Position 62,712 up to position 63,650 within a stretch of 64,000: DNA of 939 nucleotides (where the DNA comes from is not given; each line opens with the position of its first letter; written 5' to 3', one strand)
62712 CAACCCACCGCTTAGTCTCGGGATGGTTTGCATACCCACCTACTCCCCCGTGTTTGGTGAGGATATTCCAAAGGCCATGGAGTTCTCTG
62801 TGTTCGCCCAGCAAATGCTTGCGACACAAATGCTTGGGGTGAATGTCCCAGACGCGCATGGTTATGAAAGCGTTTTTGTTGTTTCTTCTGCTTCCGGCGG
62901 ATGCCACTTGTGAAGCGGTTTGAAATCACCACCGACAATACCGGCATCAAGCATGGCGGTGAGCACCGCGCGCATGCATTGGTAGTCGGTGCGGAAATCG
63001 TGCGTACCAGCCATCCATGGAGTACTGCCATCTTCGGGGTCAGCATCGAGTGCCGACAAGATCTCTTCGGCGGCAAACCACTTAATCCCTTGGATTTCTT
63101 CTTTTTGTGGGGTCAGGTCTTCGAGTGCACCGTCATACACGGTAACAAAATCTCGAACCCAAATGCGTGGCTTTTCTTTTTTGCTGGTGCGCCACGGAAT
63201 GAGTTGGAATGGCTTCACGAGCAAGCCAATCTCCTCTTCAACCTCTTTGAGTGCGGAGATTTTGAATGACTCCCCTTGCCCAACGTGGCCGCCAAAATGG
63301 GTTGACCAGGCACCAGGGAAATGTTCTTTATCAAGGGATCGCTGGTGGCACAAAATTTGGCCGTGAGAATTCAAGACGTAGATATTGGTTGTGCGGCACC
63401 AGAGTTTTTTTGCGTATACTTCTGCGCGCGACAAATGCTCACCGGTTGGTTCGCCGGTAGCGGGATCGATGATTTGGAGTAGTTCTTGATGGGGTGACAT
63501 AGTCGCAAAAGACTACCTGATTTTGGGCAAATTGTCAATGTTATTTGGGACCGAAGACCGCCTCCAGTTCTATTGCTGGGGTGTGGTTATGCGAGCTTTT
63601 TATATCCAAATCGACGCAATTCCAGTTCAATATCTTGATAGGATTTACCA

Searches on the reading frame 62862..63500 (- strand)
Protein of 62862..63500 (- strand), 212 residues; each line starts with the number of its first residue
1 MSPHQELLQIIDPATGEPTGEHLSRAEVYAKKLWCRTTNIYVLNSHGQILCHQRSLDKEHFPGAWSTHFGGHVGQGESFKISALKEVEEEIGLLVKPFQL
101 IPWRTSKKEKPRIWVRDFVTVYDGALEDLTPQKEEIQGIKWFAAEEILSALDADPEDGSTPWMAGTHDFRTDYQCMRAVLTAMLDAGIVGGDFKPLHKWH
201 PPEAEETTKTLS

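Call 9: search_protein_families(library=pfam, proteins=[window:62862-63500:-], max_evalue=0.0001)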
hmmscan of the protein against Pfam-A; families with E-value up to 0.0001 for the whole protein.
window:62862-63500:- (212 aa): 1 family
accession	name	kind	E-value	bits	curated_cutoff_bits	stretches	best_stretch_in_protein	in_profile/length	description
PF00293.34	NUDIX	-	1.7e-18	67.4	21.1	1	37-157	5-128/134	NUDIX domain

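Call 69: find_encoding_contigs(protein=window:62862-63500:-, flank=10000, max_places=2)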
Protein window:62862-63500:- (212 aa): 2 contigs read that carry it; 2 places shown.
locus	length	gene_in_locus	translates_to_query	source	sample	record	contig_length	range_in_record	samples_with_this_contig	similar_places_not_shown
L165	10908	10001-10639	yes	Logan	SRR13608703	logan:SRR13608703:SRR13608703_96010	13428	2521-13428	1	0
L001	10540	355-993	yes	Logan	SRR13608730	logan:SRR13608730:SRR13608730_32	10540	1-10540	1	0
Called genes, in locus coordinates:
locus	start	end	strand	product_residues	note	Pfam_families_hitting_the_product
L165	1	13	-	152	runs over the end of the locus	-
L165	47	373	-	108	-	-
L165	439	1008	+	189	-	-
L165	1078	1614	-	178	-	-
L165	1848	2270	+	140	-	PF00011:HSP20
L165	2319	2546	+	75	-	-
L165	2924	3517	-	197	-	PF00574:CLP_protease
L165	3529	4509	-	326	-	PF01368:DHH, PF02272:DHHA1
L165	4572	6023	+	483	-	PF01943:Polysacc_synt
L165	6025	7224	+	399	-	PF04932:Wzy_C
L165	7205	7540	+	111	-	-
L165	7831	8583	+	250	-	-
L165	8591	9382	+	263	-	-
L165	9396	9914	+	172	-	-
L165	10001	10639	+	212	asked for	PF00293:NUDIX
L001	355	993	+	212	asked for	PF00293:NUDIX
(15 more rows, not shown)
